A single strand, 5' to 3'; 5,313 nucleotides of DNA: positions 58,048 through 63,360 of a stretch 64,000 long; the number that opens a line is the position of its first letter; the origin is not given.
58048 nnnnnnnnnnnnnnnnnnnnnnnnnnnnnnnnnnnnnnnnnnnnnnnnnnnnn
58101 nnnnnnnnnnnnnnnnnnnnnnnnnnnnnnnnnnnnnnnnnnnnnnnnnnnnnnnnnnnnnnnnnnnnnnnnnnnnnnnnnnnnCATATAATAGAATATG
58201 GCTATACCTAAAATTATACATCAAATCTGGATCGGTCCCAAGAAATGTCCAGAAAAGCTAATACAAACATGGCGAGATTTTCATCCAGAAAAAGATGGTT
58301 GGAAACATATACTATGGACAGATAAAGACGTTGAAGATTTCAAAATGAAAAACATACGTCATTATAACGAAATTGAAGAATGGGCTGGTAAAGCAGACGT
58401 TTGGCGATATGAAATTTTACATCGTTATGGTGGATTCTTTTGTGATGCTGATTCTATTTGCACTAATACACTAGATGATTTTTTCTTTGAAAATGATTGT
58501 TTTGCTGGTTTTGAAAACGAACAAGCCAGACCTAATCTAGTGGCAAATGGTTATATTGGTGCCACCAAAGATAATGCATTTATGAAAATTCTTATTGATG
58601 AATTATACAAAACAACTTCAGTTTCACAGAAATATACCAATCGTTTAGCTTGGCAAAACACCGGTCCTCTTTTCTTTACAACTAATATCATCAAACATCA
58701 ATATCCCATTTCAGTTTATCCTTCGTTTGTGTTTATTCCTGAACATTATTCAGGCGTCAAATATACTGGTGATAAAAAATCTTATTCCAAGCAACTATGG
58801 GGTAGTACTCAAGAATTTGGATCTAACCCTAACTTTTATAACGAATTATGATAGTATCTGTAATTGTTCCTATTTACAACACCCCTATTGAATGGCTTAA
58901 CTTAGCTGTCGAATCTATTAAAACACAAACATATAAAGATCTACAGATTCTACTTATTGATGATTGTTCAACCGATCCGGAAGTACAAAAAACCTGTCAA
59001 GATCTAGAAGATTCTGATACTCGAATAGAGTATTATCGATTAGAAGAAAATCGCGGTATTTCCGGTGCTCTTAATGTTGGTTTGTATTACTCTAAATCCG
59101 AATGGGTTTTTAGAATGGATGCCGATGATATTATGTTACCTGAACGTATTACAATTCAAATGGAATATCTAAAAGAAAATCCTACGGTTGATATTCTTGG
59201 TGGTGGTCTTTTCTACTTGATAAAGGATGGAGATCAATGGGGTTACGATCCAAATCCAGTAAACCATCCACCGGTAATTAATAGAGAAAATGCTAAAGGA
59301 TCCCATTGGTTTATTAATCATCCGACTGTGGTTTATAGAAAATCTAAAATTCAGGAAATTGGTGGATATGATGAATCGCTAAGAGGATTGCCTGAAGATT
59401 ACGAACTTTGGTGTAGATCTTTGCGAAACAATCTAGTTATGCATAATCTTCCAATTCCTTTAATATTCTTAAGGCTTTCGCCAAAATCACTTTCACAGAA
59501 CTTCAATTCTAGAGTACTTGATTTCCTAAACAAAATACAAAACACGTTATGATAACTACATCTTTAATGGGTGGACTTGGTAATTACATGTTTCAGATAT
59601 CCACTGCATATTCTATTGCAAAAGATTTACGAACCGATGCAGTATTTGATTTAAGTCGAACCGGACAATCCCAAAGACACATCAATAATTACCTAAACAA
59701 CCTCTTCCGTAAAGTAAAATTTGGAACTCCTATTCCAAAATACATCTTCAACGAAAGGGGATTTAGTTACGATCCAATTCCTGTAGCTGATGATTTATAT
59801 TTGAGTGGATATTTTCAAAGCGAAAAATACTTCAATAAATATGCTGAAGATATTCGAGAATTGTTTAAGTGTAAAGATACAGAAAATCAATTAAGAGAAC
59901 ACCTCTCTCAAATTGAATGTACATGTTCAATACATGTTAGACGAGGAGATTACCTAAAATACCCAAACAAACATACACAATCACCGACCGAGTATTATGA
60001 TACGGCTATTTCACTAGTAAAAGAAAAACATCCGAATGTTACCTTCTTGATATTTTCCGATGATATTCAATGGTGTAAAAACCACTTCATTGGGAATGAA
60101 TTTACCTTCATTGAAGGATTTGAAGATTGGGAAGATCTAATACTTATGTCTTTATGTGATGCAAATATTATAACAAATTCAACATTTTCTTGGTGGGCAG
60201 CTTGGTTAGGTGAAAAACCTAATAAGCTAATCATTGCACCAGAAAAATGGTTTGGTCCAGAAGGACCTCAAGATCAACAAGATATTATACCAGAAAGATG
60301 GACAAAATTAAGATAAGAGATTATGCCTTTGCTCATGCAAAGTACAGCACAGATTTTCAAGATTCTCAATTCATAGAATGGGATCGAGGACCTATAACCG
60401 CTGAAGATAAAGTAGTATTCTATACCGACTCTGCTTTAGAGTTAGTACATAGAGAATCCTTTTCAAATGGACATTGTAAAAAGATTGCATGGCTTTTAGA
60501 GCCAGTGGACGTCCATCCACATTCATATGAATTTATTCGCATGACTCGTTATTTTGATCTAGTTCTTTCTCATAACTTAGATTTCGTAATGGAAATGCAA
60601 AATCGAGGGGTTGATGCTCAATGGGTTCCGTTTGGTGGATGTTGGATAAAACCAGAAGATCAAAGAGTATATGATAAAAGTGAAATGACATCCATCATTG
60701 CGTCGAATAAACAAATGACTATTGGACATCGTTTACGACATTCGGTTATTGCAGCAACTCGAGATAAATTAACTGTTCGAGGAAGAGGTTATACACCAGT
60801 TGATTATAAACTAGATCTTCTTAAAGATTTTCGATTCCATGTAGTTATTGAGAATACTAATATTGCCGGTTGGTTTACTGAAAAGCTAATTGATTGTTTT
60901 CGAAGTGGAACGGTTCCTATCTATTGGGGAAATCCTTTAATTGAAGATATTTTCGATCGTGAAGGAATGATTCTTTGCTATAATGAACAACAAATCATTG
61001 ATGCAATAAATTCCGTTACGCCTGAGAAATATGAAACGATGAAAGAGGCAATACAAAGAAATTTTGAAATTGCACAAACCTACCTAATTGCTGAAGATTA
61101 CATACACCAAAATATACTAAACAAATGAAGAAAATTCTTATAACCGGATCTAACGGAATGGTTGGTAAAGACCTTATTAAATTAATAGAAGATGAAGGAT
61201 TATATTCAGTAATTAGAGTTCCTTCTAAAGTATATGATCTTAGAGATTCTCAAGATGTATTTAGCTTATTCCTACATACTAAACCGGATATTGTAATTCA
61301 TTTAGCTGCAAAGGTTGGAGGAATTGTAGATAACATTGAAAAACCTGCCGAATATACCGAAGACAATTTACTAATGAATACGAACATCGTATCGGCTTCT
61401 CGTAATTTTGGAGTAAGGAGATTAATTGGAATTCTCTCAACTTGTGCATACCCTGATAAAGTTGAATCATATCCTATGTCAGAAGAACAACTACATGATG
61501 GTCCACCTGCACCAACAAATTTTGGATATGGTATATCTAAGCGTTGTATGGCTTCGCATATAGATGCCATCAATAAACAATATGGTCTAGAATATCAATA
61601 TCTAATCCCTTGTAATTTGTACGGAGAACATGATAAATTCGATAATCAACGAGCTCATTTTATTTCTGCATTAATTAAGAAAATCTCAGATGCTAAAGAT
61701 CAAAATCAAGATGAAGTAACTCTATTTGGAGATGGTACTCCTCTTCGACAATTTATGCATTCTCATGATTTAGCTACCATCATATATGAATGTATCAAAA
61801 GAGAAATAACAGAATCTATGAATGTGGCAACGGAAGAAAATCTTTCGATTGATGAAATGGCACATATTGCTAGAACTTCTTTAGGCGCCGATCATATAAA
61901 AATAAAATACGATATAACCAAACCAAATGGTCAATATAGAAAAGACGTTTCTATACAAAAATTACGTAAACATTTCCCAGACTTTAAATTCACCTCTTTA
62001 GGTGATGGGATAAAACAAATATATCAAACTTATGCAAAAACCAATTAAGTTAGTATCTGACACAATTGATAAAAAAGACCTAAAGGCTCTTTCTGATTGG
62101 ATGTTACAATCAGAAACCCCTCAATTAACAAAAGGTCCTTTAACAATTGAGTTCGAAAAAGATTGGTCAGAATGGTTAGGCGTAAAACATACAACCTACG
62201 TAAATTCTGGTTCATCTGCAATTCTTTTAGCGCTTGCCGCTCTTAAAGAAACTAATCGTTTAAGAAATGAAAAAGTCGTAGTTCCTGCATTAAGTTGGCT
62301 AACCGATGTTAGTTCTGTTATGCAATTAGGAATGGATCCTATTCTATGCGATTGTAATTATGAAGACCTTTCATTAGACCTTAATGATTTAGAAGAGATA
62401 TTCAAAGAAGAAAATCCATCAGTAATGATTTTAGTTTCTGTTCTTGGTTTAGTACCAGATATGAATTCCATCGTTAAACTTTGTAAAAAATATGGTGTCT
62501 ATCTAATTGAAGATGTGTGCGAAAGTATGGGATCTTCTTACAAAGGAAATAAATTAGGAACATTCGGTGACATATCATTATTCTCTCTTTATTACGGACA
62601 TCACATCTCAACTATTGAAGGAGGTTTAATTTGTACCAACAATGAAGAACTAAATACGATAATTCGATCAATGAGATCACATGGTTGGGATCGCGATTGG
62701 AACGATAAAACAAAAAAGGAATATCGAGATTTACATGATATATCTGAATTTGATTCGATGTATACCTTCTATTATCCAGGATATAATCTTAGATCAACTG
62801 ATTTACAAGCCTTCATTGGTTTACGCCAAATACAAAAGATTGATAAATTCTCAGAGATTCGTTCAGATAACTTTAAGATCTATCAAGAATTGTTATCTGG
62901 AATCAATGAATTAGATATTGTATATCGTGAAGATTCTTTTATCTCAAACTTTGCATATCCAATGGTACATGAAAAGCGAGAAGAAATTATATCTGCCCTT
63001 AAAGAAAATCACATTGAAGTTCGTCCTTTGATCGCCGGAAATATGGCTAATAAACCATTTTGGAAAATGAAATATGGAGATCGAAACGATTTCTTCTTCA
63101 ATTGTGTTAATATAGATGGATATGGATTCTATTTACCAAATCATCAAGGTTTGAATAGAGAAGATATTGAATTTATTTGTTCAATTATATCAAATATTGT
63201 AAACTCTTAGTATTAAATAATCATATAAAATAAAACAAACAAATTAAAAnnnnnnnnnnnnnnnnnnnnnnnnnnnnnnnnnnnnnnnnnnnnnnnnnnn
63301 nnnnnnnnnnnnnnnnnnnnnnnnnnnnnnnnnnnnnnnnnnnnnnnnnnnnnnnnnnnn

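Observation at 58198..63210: Second glycan locus: GT32, GT2, GT11 and GT10 fucosyltransferase-family enzymes plus Fcl/ColC-like reductase and a Lys-to-His DegT enzyme (ColD/E1-type 3-dehydratase)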

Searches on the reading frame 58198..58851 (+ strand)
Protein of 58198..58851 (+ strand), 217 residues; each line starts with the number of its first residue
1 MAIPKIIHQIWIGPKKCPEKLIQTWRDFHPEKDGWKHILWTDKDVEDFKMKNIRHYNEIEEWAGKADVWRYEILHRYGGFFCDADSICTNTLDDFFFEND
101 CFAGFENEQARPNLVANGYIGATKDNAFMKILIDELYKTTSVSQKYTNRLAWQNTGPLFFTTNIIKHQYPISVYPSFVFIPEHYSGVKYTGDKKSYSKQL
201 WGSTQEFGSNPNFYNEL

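Call 3: search_protein_families(library=pfam, proteins=[window:58198-58851:+], max_evalue=0.01)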
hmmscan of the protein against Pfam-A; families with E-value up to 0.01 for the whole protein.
window:58198-58851:+ (217 aa): 2 families
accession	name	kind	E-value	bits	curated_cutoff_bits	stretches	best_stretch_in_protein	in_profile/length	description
PF04488.21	Gly_transf_sug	-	1.3e-10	42.3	23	1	20-95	6-86/93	Glycosyltransferase sugar-binding region containing DXD motif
PF05704.18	Caps_synth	-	3.5e-06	27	24.5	1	14-137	58-189/278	Capsular polysaccharide synthesis protein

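Call 4: search_protein_families(library=ncbifam, proteins=[window:58198-58851:+], max_evalue=0.01)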
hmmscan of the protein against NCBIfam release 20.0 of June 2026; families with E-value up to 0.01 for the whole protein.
window:58198-58851:+ (217 aa): 0 families

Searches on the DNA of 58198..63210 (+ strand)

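Call 6: search_dna_similar(query=window:58198-63210:+, collection=phages, mode=distant)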
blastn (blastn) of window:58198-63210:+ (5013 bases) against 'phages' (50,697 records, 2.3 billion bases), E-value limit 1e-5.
Records with a match: 1; places in all: 2; records where one place covers at least 80% of the query: 0.
Best place of each record, by identity: 60-80% 1.
By first word of the organism name: uncultured 1.
By host as written in the record: - 1.
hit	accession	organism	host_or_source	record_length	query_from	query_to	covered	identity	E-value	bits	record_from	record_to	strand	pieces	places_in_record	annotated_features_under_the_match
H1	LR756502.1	uncultured phage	metagenomic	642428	1854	2060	4%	72.4%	2e-11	142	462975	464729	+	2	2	record has no annotation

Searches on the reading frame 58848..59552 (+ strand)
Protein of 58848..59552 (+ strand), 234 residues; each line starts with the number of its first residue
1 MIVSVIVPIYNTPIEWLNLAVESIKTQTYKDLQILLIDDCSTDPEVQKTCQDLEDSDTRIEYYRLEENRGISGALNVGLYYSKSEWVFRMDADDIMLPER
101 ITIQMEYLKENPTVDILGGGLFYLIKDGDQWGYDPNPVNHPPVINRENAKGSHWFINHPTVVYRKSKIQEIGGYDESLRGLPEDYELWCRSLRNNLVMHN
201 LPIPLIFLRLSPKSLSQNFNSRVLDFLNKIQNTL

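Call 3: search_protein_families(library=pfam, proteins=[window:58848-59552:+], max_evalue=0.01)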
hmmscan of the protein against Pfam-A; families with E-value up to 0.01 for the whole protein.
window:58848-59552:+ (234 aa): 3 families
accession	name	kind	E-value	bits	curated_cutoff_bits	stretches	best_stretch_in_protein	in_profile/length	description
PF00535.33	Glycos_transf_2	-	2.6e-30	106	23.3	1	4-170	1-166/168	Glycosyl transferase family 2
PF10111.15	Glyco_tranf_2_2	-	4.9e-12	46.4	27.3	1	4-218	1-224/276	Glycosyltransferase like family 2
PF13641.12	Glyco_tranf_2_3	-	4.7e-08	33.8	27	1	3-205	3-208/230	Glycosyltransferase like family 2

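Call 4: search_protein_families(library=ncbifam, proteins=[window:58848-59552:+], max_evalue=0.01)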
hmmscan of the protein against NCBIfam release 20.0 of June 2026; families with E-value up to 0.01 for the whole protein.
window:58848-59552:+ (234 aa): 22 families
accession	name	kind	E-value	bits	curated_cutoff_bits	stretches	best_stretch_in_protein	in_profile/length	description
NF053739.1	GlytfEpsEBac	equivalog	9.3e-25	87.1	450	1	3-206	3-200/265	glycosyltransferase EpsE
NF047683.1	TeichurnBiosyTuaG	equivalog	5.3e-21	75.4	400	1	2-131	7-133/252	teichuronic acid biosynthesis protein TuaG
NF050050.1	ProtGlycPglI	equivalog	1.7e-15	57.2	500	1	3-110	4-110/306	GalNAc(5)-diNAcBac-PP-undecaprenol beta-1,3-glucosyltransferase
TIGR03937.1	PgaC_IcaA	equivalog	2.9e-14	52.9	422.3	1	2-117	46-159/407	poly-beta-1,6-N-acetyl-D-glucosamine synthase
NF007482.0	PRK10073.1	equivalog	7.7e-14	51.4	423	1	3-110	8-112/334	glycosyltransferase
TIGR03111.1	glyc2_xrt_Gpos1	hypoth_equivalog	3.3e-12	45.9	363.95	1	3-121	51-169/439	TIGR03111 family XrtG-associated glycosyltransferase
NF041875.1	EPS_EpsD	equivalog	1.8e-10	40.8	370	1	3-118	1-114/325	exopolysaccharide biosynthesis glycosyltransferase EpsD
NF007453.0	PRK10018.1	equivalog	5.4e-10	39.4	382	1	2-109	7-112/280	colanic acid biosynthesis glycosyltransferase WcaA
TIGR04017.1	WcaA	equivalog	6e-10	39.2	495.75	1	2-109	6-111/279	colanic acid biosynthesis glycosyltransferase WcaA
NF038299.1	EPS_HpsN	equivalog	6.6e-10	38.5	425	1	2-130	2-128/317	hormogonium polysaccharide biosynthesis glycosyltransferase HpsN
NF041394.1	GtaseAglG_Halo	equivalog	6.9e-10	38.7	440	1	1-116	1-115/304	glucosyl-dolichyl phosphate glucuronosyltransferase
TIGR04242.1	nodulat_NodC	equivalog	1.4e-09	37.4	550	1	3-105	50-153/395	chitooligosaccharide synthase NodC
TIGR03965.1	mycofact_glyco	equivalog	1.9e-09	36.9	280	1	3-194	76-266/467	mycofactocin biosynthesis glycosyltransferase MftF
NF047588.1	GlcsyltransPgfSStrep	equivalog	2.9e-08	33.3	500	1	1-110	1-112/308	glycosyltransferase PgfS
TIGR04440.1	glyco_TIGR04440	domain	1.6e-06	28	70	1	3-137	2-135/215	TIGR00180 family glycosyltransferase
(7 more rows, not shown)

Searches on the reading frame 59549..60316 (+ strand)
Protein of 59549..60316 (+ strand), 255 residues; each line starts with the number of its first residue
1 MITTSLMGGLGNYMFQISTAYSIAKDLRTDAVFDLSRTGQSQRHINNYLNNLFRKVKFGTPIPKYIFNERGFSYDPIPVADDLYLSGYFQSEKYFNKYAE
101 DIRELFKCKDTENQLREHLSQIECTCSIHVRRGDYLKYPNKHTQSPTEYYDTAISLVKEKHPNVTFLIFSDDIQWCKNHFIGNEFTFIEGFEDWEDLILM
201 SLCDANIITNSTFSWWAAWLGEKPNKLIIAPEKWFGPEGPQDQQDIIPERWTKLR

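Call 3: search_protein_families(library=pfam, proteins=[window:59549-60316:+], max_evalue=0.01)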
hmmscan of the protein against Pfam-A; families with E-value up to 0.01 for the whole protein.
window:59549-60316:+ (255 aa): 1 family
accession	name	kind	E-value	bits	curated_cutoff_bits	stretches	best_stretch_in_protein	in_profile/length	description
PF01531.22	Glyco_transf_11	-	3.8e-33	115.4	23.9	1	4-252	35-295/298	Glycosyl transferase family 11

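Call 4: search_protein_families(library=ncbifam, proteins=[window:59549-60316:+], max_evalue=0.01)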
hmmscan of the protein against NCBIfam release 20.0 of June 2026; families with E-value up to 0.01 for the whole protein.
window:59549-60316:+ (255 aa): 0 families

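Call 17: search_solved_structures(query=window:59549-60316:+, show_alignments=2, max_evalue=1)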
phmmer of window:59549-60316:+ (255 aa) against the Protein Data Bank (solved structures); distinct sequences matched with E-value up to 1: 1.
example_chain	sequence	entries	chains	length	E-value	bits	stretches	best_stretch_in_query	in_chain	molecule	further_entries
1xg8_A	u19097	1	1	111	0.4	13.4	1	146-195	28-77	hypothetical protein SA0798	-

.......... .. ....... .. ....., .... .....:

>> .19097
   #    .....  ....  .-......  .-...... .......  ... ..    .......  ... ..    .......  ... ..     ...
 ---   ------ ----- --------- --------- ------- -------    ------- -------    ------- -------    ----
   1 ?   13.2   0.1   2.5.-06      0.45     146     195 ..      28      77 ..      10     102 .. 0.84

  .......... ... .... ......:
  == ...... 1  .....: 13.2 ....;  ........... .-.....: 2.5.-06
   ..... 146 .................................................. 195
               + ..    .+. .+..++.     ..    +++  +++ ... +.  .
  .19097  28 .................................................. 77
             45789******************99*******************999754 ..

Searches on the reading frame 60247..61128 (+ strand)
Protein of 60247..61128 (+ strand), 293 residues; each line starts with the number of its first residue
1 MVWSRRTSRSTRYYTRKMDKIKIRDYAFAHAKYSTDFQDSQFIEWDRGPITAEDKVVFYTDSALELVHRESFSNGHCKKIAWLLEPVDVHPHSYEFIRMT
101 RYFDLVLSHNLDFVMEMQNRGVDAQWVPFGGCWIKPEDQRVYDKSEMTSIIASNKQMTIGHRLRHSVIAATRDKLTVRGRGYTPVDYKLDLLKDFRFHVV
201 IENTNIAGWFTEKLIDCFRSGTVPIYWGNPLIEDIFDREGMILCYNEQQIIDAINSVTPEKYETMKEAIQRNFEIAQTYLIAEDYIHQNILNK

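Call 3: search_protein_families(library=pfam, proteins=[window:60247-61128:+], max_evalue=0.01)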
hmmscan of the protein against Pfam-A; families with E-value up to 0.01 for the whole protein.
window:60247-61128:+ (293 aa): 2 families
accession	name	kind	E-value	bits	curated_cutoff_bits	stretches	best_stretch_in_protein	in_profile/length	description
PF00852.26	Glyco_transf_10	-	1.4e-05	25.3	23.9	1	144-230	4-95/182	Glycosyltransferase family 10 (fucosyltransferase) C-term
PF14889.11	PBP-Tp47_a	-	0.0086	16.1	25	0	167-216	110-161/164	Penicillin-binding protein Tp47 domain a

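Call 4: search_protein_families(library=ncbifam, proteins=[window:60247-61128:+], max_evalue=0.01)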
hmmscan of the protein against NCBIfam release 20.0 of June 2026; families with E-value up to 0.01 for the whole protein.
window:60247-61128:+ (293 aa): 0 families

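Call 16: search_solved_structures(query=window:60247-61128:+, show_alignments=2, max_evalue=1)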
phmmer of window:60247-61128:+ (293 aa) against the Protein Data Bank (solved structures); distinct sequences matched with E-value up to 1: 5.
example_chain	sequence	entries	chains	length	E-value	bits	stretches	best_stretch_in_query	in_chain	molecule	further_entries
2nzw_A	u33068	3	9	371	3.4e-10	42.7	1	176-289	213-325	Alpha1,3-fucosyltransferase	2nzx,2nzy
5zoi_A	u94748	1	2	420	3.5e-10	42.7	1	149-289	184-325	Alpha-(1,3)-fucosyltransferase FucT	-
9s6a_A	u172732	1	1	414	0.00052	22.4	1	188-243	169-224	Glycoprotein 3-alpha-L-fucosyltransferase A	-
7yro_A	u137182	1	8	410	0.019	17.3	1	192-237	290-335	Fucosyltransferase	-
4c3t_A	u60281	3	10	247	0.99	11.7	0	174-204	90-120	CARBONATE DEHYDRATASE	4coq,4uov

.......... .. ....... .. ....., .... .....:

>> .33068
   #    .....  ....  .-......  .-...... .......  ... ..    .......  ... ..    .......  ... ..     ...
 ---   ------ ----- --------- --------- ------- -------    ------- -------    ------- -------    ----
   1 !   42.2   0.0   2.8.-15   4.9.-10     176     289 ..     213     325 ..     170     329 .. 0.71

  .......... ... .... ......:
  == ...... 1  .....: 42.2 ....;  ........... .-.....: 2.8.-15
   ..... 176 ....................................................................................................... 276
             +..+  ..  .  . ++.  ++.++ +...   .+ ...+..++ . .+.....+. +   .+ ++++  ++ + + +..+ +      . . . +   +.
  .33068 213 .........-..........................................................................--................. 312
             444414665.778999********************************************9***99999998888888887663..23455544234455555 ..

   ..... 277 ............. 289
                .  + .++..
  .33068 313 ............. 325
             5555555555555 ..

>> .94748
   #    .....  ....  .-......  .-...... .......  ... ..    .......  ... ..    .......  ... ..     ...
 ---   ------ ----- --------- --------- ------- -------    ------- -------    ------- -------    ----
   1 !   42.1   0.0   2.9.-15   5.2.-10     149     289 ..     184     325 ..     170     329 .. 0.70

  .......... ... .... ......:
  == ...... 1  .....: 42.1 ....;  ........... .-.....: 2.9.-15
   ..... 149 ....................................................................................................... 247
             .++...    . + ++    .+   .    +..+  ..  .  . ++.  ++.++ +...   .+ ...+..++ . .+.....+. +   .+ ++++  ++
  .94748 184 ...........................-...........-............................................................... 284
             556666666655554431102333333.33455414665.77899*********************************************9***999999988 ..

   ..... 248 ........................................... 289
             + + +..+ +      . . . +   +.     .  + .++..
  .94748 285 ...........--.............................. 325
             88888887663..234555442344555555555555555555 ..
